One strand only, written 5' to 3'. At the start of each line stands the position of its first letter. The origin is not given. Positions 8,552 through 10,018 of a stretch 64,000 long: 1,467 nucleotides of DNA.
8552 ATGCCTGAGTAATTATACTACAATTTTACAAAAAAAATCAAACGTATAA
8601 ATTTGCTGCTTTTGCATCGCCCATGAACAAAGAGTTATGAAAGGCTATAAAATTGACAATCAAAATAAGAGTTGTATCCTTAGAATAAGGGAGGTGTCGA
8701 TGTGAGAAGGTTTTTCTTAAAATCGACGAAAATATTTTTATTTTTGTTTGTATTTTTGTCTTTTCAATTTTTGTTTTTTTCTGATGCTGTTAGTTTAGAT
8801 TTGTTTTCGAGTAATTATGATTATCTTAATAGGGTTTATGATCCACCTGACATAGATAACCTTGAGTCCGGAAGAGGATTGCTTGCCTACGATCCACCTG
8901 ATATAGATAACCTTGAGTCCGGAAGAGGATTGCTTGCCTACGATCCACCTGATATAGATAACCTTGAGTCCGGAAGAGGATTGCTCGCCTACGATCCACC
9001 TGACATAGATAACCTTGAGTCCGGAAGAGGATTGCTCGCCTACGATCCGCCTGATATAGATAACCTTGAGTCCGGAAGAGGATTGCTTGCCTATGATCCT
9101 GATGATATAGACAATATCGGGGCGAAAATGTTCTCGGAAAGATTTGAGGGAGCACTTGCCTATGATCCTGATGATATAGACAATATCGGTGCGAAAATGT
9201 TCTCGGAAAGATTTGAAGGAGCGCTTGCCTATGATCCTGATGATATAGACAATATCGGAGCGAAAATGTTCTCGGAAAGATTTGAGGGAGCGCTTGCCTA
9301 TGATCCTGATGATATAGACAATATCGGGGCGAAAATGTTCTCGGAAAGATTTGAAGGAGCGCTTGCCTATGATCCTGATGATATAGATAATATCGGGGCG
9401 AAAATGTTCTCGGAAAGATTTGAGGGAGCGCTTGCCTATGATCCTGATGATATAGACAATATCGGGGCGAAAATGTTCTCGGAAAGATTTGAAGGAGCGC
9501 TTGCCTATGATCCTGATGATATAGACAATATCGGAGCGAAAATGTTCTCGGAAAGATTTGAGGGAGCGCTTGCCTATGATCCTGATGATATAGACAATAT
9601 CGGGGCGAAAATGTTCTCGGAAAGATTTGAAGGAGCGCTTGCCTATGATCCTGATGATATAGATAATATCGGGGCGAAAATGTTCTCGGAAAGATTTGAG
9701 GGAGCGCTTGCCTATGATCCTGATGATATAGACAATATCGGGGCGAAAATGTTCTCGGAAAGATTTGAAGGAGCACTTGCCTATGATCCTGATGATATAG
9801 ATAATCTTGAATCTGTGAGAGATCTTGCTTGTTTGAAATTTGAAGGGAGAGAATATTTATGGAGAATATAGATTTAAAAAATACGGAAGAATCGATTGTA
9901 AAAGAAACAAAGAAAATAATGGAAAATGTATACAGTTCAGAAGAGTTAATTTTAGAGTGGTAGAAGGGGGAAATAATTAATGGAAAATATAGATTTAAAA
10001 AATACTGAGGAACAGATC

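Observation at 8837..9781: Exported protein made of 5 x 17-aa and 10 x 23-aa perfect repeats with purely synonymous inter-unit variation and a 4-unit higher-order repeat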

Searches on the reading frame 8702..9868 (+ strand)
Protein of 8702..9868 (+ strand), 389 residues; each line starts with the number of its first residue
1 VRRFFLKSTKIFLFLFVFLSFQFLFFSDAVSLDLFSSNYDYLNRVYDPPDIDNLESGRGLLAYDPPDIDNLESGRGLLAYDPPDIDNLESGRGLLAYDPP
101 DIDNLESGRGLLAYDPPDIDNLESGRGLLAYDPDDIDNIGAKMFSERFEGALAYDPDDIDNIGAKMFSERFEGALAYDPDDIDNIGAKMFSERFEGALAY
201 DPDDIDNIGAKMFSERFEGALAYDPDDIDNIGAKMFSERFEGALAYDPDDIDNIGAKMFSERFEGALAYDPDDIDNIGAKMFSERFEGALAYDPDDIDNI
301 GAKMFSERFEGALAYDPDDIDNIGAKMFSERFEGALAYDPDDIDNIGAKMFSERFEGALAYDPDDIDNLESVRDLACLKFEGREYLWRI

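Call 10: search_protein_families(library=pfam, proteins=[window:8702-9868:+], max_evalue=0.1)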
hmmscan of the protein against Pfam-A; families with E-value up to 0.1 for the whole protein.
window:8702-9868:+ (389 aa): 2 families
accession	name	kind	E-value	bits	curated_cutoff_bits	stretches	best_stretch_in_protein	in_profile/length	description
PF13306.12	LRR_5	-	2e-05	25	27.7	0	248-352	19-121/127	BspA type Leucine rich repeat region (6 copies)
PF13411.12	MerR_1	-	0.015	15.8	21.6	0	360-375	37-52/69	MerR HTH family regulatory protein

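Call 11: find_homologous_proteins(query=window:8702-9868:+, max_evalue=0.001)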
Query window:8702-9868:+: 8000 candidates shared short words with the query, none scored E <= 0.001.
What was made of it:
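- Tried and rejected: Word-indexed homologue search with the repeat protein found nothing (call 11).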

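Call 12: find_encoding_contigs(protein=window:8702-9868:+, flank=10000, max_places=10)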
Protein window:8702-9868:+ (389 aa): no gene with exactly this product is on record in the collection.

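Call 16: find_related_loci(query=window:8702-9868:+, collection=genome_contigs, flank=10000)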
Query window:8702-9868:+ (389 aa) in genome_contigs; peptide patterns used: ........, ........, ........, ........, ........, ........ (x = any residue, [..] = any of these).
18 stretches matched a pattern; 4 encode a relative of the query (tblastn E <= 1e-3); 4 distinct loci.
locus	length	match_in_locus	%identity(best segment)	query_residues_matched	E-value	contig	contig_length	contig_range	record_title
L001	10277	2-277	92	28-389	3e-50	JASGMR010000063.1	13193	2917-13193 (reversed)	MAG: Kosmotogales bacterium isolate DJKA126_ANT-KO_bin.29 scaffold_2146, whole genome shotgun sequence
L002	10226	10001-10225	96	1-373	9e-40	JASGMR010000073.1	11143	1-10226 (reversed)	MAG: Kosmotogales bacterium isolate DJKA126_ANT-KO_bin.29 scaffold_2751, whole genome shotgun sequence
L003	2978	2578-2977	72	1-371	2e-21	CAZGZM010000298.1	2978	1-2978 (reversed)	MAG TPA_asm: uncultured Thermotogaceae bacterium isolate binchicken_co42_420 genome assembly, contig: NODE_73319_length_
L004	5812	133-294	55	45-389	4e-11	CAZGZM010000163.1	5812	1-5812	MAG TPA_asm: uncultured Thermotogaceae bacterium isolate binchicken_co42_420 genome assembly, contig: NODE_26627_length_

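Call 25: find_related_loci(query=window:8702-9868:+, collection=metagenome_contigs, flank=10000)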
Query window:8702-9868:+ (389 aa) in metagenome_contigs; peptide patterns used: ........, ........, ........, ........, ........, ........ (x = any residue, [..] = any of these).
28 stretches matched a pattern, but none encodes a relative of the query by tblastn (E <= 1e-3).
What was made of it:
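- Tried and rejected: A metagenome scan with the repeat protein found no relative (call 25).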

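Call 26: search_protein_representatives(protein=window:8702-9868:+)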
Query: 389 residues. Proteins with E-value up to 0.001 (for the whole library): 731; up to 1e-10: 66; up to 1e-30: 1. The best 150 are listed.
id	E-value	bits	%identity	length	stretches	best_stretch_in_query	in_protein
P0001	4.6e-38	147.2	97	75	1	1-75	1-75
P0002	5.9e-23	97.5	22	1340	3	130-367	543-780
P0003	5.2e-22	94.4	26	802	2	132-367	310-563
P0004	9.1e-22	93.6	26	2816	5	152-352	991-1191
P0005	2.3e-21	92.2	26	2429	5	133-282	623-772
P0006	4.0e-21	91.4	35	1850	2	142-359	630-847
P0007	1.2e-20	89.8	35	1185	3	138-367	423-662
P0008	5.3e-20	87.8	27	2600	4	202-354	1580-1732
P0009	1.2e-19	86.6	29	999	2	133-351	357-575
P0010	1.5e-19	86.2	31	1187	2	149-359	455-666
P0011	4.0e-19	84.9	31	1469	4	119-307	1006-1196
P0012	8.4e-19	83.8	33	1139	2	132-361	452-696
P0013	1.8e-18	82.7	32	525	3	45-136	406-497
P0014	7.7e-18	80.6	31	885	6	53-159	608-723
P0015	3.2e-17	78.6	25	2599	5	133-346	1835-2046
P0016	7.0e-17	77.5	34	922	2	133-348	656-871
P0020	1.4e-15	73.2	27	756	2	133-370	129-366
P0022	9.4e-15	70.5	27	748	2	138-348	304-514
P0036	6.7e-13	64.4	32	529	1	132-353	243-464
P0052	1.2e-11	60.2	27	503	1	136-355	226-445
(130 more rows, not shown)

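Call 28: search_protein_families(library=pfam, proteins=[P0002, P0007, P0009, P0010, P0012, P0016, P0020, P0022, P0036, P0052], max_evalue=0.00001)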
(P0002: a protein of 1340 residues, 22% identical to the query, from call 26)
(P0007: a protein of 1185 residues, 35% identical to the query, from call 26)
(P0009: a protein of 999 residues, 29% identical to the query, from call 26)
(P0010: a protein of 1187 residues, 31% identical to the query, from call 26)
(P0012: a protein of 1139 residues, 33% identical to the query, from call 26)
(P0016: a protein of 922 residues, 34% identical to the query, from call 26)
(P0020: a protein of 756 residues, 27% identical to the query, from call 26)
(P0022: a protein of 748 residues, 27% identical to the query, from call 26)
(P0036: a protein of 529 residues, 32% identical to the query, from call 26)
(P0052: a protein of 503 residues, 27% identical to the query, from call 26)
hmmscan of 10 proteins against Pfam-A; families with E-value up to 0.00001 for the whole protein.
P0002 (1340 aa): 1 family
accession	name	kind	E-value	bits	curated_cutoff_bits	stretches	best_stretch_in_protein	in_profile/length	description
PF12205.13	GIT1_C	-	4.4e-08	33.8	25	0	788-841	16-69/110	G protein-coupled receptor kinase-interacting protein 1 C term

P0007 (1185 aa): 1 family
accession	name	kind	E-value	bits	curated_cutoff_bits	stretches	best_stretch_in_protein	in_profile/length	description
PF13306.12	LRR_5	-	1.6e-92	306.5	27.7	8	926-1050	1-120/127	BspA type Leucine rich repeat region (6 copies)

P0009 (999 aa): 2 families
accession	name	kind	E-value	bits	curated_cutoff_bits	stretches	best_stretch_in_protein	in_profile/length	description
PF13306.12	LRR_5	-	1.3e-184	604.1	27.7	5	385-512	2-126/127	BspA type Leucine rich repeat region (6 copies)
PF13855.12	LRR_8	-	5.1e-33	113.1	27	0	242-287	10-56/61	Leucine rich repeat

P0010 (1187 aa): 1 family
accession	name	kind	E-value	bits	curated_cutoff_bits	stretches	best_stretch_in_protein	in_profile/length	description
PF13306.12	LRR_5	-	2.8e-73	244.2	27.7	5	790-913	1-121/127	BspA type Leucine rich repeat region (6 copies)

P0012 (1139 aa): 1 family
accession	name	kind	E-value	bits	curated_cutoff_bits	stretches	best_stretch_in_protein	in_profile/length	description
PF13306.12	LRR_5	-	6.1e-98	324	27.7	7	656-781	2-123/127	BspA type Leucine rich repeat region (6 copies)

P0016 (922 aa): 1 family
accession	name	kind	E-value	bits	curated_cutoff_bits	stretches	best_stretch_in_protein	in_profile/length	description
PF13306.12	LRR_5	-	1.7e-78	261.1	27.7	4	698-808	15-123/127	BspA type Leucine rich repeat region (6 copies)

P0020 (756 aa): 3 families
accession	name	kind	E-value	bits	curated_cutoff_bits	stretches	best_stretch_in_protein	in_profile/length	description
PF13306.12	LRR_5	-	9e-105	346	27.7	3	180-308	2-127/127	BspA type Leucine rich repeat region (6 copies)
PF05725.18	FNIP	-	1.1e-07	32.3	21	0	242-273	9-39/44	FNIP Repeat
PF13855.12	LRR_8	-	2.3e-07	30.9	27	0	339-380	13-55/61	Leucine rich repeat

P0022 (748 aa): 2 families
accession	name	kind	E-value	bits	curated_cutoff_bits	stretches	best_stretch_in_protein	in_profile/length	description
PF13306.12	LRR_5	-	3.2e-100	331.4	27.7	4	378-500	7-126/127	BspA type Leucine rich repeat region (6 copies)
PF13855.12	LRR_8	-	2.9e-10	40.2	27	0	417-454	13-51/61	Leucine rich repeat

P0036 (529 aa): 2 families
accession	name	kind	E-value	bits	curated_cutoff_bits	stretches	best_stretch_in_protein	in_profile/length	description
PF13306.12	LRR_5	-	3.4e-65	218.1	27.7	2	340-468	1-126/127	BspA type Leucine rich repeat region (6 copies)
PF13855.12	LRR_8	-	1.3e-07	31.7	27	0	454-474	13-33/61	Leucine rich repeat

P0052 (503 aa): 1 family
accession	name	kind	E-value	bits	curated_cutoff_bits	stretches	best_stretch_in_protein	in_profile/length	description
PF13306.12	LRR_5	-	4.2e-78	259.8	27.7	2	319-445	1-124/127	BspA type Leucine rich repeat region (6 copies)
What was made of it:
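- On BspA-type LRR (Pfam LRR_5): True members score 218-604 bits (call 28).
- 9 of 10 sampled top hits are Pfam LRR_5 proteins (calls 26, 28).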

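Call 42: predict_structure(protein=window:8702-9868:+)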
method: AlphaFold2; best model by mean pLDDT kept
length: 389 residues; sequences in the alignment: 1
mean_pLDDT: 68.9   pTM: 0.57
mean pLDDT of the five models: 68.9, 65.1, 59.3, 58.0, 35.8
residues with pLDDT >= 90: 0; 70-90: 204; 50-70: 146; < 50: 39
segments of 3 or more residues with pLDDT < 50: 31-44, 367-389
pLDDT, mean of each block of 10 residues (from residue 1): 65 82 62 44 55 76 74 74 75 67 65 58 55 57 58 69 66 77 74 78 81 77 85 76 86 77 85 79 80 81 73 79 66 75 61 66 53 39 32
secondary structure, 60 per line:
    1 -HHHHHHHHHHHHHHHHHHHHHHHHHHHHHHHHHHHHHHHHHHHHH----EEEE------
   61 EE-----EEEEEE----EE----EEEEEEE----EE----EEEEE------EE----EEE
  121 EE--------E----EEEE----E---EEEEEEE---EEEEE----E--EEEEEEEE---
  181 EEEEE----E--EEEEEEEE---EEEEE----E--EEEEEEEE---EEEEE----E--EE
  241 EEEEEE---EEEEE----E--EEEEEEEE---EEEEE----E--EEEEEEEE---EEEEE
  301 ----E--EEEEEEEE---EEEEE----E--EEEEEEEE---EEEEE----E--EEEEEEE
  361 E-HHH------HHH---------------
elements in order: H2-46 E51-54 E68-73 E84-90 E101-105 E118-122 E136-139 E148-154 E158-162 E170-177 E181-185 E193-200 E204-208 E216-223 E227-231 E239-246 E250-254 E262-269 E273-277 E285-292 E296-300 E308-315 E319-323 E331-338 E342-346 E354-361
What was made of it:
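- On BspA-type LRR (Pfam LRR_5): The single-sequence AF2 model is a beta-solenoid with mean pLDDT 69 (call 42).
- AF2 predicts a beta-solenoid for the B units with pLDDT 75-85 (call 42). AF2 predicts two strands per B unit with pLDDT 75-85 (call 42).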

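Call 48: fold_search(model_id=the predicted structure, library=pdb)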
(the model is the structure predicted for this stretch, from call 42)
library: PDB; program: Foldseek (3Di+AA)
matches with E <= 10: 30; with E <= 0.001: 0
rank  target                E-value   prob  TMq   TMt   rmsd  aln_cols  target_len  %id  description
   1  8cpk_A                3.6e-01  0.18  0.23  0.23  13.8       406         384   11  Crystal structure of EtpA secretion domain from Enterotoxigenic Escherichia coli (released 2024-01-10)
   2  8cpk_B                6.7e-01  0.08  0.19  0.19  15.2       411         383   10  Crystal structure of EtpA secretion domain from Enterotoxigenic Escherichia coli (released 2024-01-10)
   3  7sd0_A                7.7e-01  0.02  0.11  0.09  16.9       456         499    8  Cryo-EM structure of the SHOC2:PP1C:MRAS complex (released 2022-04-20)
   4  6n2b_B                1.1e+00  0.10  0.19  0.20  18.2       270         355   10  The Crystal Structure of Caldicellulosiruptor kristjanssonii Tapirin C-terminal domain (released 2018-12-19)
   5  5awg_F                1.8e+00  0.01  0.08  0.08  21.7       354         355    7  Crystal structure of Hg-bound SufB-SufC-SufD complex from Escherichia coli (released 2015-11-11)
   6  2odl                  1.9e+00  0.04  0.17  0.18  14.1       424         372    8  Crystal structure of the HMW1 secretion domain from Haemophilus influenzae (released 2007-08-21)
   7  3p4g_D                2.3e+00  0.08  0.23  0.27  14.0       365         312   12  X-ray crystal structure of a hyperactive, Ca2+-dependent, beta-helical antifreeze protein from an Antarctic bacterium (released 2011-04-27)
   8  6n2c_A                2.7e+00  0.07  0.21  0.20  13.2       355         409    8  The Crystal Structure of Caldicellulosiruptor hydrothermalis Tapirin C-terminal domain (released 2018-12-19)
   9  4dn7_A                3.0e+00  0.01  0.11  0.11  19.0       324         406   11  CRYSTAL STRUCTURE OF putative ABC transporter, ATP-binding protein from Methanosarcina mazei Go1 (released 2012-02-22)
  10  8wvu_A                3.1e+00  0.06  0.24  0.14  14.5       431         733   12  Cryo-EM structure of LGR4 in complex with Rspo1 and RNF43 (released 2024-10-30)
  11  6ge9                  3.8e+00  0.02  0.10  0.09  15.1       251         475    8  Structure of Mycobacterium tuberculosis GlmU bound to Glc-1P and Ac-CoA (released 2018-05-02)
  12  4kh3                  3.9e+00  0.03  0.20  0.17  19.6       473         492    8  Structure of a bacterial self-associating protein (released 2014-01-15)
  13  7ukj_C                4.3e+00  0.03  0.22  0.17  14.2       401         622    6  In situ cryo-EM structure of bacteriophage Sf6 portal:gp7 complex at 2.7A resolution (released 2022-12-21)
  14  9kb7_A                4.3e+00  0.02  0.17  0.10  14.9       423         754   10  Cryo-EM structure of LGR4-RSPO2 complex (released 2025-10-15)
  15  5awf_E                4.3e+00  0.01  0.12  0.12  19.5       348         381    7  Crystal structure of SufB-SufC-SufD complex from Escherichia coli (released 2015-11-11)
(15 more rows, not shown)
